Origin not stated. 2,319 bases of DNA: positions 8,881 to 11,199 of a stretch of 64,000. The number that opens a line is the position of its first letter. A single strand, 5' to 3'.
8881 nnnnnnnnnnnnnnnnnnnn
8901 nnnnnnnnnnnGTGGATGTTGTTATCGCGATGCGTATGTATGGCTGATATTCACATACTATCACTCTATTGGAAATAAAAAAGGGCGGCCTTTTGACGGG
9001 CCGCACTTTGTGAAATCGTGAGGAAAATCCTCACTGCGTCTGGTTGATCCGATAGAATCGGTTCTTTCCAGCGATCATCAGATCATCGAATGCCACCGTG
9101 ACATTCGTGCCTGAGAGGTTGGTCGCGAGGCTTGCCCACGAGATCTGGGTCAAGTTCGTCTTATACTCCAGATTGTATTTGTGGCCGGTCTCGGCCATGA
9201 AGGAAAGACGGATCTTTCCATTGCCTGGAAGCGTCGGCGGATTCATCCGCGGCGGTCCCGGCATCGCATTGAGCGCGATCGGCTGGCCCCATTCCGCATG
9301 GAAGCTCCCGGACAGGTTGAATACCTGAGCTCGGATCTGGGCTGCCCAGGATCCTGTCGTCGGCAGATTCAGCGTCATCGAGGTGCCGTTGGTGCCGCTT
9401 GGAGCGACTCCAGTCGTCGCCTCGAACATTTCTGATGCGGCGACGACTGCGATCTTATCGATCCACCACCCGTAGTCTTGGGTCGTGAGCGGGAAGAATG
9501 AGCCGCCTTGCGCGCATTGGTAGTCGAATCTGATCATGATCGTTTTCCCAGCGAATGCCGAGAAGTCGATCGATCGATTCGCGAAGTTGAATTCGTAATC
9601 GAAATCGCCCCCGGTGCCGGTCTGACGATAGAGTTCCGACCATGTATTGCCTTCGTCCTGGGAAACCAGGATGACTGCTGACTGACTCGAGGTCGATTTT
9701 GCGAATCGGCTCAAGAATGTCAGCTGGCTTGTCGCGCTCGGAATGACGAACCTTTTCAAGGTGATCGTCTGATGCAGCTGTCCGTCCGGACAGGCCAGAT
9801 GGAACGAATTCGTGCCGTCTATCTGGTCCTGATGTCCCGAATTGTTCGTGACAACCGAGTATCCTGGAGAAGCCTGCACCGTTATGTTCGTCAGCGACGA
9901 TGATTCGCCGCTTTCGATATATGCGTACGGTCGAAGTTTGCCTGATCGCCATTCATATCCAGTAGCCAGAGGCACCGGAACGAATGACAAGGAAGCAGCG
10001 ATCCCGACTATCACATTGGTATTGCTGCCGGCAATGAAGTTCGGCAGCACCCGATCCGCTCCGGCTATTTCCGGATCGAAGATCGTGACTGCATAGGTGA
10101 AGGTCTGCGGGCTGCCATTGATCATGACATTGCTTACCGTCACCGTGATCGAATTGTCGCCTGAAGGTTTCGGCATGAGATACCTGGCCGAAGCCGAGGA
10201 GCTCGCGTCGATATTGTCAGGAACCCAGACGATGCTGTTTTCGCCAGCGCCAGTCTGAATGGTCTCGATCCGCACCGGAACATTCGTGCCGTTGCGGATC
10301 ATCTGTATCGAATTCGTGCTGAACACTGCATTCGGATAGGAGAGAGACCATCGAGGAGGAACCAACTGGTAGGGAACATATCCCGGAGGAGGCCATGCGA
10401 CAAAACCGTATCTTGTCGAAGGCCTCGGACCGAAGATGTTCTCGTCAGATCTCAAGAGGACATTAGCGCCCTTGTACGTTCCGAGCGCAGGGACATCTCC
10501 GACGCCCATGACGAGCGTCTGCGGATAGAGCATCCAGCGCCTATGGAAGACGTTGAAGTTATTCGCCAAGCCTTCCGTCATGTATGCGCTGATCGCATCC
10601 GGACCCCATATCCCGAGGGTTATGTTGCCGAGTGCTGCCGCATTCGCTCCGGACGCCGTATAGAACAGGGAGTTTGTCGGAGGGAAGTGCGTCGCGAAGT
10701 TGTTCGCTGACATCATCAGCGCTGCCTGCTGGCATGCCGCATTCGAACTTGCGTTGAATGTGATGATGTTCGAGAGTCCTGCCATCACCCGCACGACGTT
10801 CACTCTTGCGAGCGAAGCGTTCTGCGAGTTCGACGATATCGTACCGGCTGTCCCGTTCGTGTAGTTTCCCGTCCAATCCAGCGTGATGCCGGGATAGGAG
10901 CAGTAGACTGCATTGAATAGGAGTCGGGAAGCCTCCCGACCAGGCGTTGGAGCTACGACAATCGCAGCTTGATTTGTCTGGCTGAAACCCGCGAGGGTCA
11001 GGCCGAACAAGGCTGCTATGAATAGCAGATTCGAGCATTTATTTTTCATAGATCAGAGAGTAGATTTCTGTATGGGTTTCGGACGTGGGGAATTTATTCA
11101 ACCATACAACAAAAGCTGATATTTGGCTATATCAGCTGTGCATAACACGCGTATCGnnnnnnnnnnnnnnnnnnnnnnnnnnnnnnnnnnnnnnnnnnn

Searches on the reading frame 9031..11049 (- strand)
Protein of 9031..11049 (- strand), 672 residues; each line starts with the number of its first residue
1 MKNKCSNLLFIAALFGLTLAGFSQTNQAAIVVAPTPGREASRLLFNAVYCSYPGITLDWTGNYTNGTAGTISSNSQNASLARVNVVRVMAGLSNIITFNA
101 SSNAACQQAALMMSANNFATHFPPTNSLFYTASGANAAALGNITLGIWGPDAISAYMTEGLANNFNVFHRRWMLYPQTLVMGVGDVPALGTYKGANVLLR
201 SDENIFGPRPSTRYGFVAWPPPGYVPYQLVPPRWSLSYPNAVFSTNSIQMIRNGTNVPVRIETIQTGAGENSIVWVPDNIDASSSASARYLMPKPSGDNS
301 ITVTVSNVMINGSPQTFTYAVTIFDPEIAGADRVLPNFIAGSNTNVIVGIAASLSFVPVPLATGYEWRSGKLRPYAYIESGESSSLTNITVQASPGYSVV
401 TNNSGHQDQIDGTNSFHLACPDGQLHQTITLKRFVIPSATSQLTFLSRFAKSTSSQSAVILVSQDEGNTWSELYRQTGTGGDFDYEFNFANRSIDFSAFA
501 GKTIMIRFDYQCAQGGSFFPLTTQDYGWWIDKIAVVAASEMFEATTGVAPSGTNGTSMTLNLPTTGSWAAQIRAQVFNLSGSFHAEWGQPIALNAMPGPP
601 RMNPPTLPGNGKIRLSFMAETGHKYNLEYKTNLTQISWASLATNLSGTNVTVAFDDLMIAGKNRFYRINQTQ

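Call 75: search_protein_families(library=pfam, proteins=[window:9031-11049:-], max_evalue=0.00001)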
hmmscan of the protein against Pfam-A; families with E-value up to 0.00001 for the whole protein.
window:9031-11049:- (672 aa): 1 family
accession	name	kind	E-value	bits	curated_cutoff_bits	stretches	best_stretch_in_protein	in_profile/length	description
PF00188.32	CAP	-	1.2e-07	33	21.1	1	80-186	1-103/117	Cysteine-rich secretory protein family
